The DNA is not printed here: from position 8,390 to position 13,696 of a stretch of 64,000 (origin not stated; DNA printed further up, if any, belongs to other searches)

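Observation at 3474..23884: Head-to-tail array of four intact, diverged ~1,680-aa receptor Ser/Thr kinase paralogs (~20 kb)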

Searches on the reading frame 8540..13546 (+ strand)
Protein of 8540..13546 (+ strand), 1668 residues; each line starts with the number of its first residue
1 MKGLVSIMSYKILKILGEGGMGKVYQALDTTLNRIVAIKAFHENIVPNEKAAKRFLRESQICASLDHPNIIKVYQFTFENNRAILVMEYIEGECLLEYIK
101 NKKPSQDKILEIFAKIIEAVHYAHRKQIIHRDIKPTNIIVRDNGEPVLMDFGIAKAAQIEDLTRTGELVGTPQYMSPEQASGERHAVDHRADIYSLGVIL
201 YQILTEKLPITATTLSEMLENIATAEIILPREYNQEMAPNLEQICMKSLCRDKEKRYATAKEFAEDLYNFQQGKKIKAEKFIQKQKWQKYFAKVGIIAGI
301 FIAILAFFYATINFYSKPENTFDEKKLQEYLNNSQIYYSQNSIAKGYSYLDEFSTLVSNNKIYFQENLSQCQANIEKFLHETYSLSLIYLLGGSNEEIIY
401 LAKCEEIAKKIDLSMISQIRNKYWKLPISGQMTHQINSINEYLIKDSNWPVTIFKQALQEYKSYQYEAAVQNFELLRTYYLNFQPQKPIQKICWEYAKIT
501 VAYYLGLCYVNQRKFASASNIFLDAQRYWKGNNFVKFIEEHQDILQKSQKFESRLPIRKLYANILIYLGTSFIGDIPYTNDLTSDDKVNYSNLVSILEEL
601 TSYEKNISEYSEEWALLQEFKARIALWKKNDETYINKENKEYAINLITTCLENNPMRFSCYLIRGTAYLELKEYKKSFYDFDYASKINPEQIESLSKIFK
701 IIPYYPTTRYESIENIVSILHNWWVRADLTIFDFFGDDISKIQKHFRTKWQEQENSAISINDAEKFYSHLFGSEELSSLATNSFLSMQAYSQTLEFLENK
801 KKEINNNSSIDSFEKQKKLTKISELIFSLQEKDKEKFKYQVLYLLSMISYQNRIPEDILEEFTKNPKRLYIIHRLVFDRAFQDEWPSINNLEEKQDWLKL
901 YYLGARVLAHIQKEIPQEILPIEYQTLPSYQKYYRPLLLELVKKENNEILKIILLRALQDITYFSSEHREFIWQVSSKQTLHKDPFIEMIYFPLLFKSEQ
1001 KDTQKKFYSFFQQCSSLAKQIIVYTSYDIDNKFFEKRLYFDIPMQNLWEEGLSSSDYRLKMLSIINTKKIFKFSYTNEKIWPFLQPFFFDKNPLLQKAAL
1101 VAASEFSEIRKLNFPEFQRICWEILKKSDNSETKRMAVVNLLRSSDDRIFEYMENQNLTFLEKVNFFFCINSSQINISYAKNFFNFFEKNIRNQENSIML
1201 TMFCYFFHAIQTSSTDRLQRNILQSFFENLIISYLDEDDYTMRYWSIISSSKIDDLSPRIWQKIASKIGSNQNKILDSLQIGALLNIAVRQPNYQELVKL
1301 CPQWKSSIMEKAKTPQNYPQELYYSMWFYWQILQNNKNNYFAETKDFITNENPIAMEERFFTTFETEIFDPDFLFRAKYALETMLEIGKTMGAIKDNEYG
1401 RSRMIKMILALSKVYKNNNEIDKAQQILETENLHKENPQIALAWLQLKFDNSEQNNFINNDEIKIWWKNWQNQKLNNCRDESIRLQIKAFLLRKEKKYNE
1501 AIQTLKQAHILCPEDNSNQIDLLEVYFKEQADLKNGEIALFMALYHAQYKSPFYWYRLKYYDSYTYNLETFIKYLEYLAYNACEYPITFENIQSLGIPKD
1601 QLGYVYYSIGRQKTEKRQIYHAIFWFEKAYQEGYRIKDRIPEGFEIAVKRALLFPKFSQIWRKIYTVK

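Call 3: search_protein_families(library=pfam, proteins=[window:8540-13546:+], max_evalue=0.01)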
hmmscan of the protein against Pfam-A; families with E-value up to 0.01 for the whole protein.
window:8540-13546:+ (1668 aa): 11 families
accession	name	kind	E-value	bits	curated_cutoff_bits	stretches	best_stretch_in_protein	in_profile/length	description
PF00069.31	Pkinase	-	1.6e-54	185.5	31.7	1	10-262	1-256/263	Protein kinase domain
PF07714.23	PK_Tyr_Ser-Thr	-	1.1e-35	123.7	23.1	1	12-257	3-249/258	Protein tyrosine and serine/threonine kinase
PF03109.22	ABC1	-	6e-09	35.8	22.9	1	81-158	141-218/244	ABC1 atypical kinase-like domain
PF01163.29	RIO1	-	6.8e-07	29.5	22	1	80-152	78-149/187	RIO domain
PF17667.7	Pkinase_fungal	-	3.5e-06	26.4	24.1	1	105-189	284-374/387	Fungal protein kinase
PF01636.29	APH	-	0.00016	21.9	23.2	1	77-155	118-198/239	Phosphotransferase enzyme family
PF06293.20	Kdo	-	0.00085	19.3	21.3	1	79-151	89-166/207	Lipopolysaccharide kinase (Kdo/WaaP) family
PF14531.12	Kinase-like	-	0.0019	18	25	1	111-214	149-255/289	Kinase-like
PF00515.34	TPR_1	-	0.0024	18.1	27.8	0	1489-1515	8-34/34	Tetratricopeptide repeat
PF14559.12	TPR_19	-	0.0081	16.9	25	0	1408-1439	28-60/68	Tetratricopeptide repeat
PF25058.1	ARM_TT21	-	0.0092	16.4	27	0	1485-1545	10-64/155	Tetratricopeptide repeat protein 21 ARM repeat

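Call 7: search_protein_families(library=ncbifam, proteins=[window:8540-13546:+], max_evalue=0.001)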
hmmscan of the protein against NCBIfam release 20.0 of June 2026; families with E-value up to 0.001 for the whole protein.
window:8540-13546:+ (1668 aa): 19 families
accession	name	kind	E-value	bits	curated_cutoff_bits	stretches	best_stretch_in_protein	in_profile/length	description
NF033483.0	PknB_PASTA_kin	equivalog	2.8e-87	294.1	450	1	10-285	9-283/563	Stk1 family PASTA domain-containing Ser/Thr kinase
NF009651.0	PRK13184.1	equivalog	1.9e-53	181.7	839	1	9-285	3-305/932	serine/threonine-protein kinase PknD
NF052427.1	StpK7MSMEG_1200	equivalog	2.1e-52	178.4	900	1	9-275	8-273/601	serine/threonine protein kinase StpK7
NF047741.1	antiphage_MADS6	equivalog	6.8e-50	170.2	460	2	102-279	294-469/612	methylation-associated defense system protein kinase MAD6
TIGR03903.1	TOMM_kin_cyc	equivalog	1e-34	119.7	705.75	1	35-266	5-243/1267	TOMM system kinase/cyclase fusion protein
NF038150.1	lanthi_synth_IV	equivalog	3.2e-27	95.2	650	1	20-273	201-459/851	class IV lanthionine synthetase LanL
NF033442.0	BREX_PglW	equivalog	1.3e-26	92.7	990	1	47-265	547-764/1391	BREX system serine/threonine kinase PglW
NF053615.1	SerThrKinAfsKStmc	equivalog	9.1e-23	80.8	1300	1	8-209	13-212/809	protein serine/threonine kinase AfsK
NF038151.1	lanthi_synth_III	equivalog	9.8e-19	67.2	575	1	6-255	218-476/833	class III lanthionine synthetase LanKC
TIGR03724.2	arch_bud32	equivalog_domain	2.5e-12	46.7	125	1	52-158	37-135/193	KEOPS complex kinase/ATPase Bud32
NF011463.0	PRK14879.1-4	equivalog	6.8e-11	42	188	1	39-156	49-162/237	Kae1-associated kinase Bud32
NF011460.0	PRK14879.1-1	equivalog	1.3e-10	40.9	199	1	39-162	42-166/232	Kae1-associated kinase Bud32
NF011464.0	PRK14879.1-7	equivalog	1.9e-09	37.6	246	1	53-155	51-150/221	Kae1-associated kinase Bud32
NF007174.0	PRK09605.1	equivalog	1.9e-08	33.3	447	1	48-161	376-481/535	bifunctional N(6)-L-threonylcarbamoyladenine synthase/serine/threonine protein kinase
NF011461.0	PRK14879.1-2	equivalog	7.8e-07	29.1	372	1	74-157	69-149/225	Kae1-associated kinase Bud32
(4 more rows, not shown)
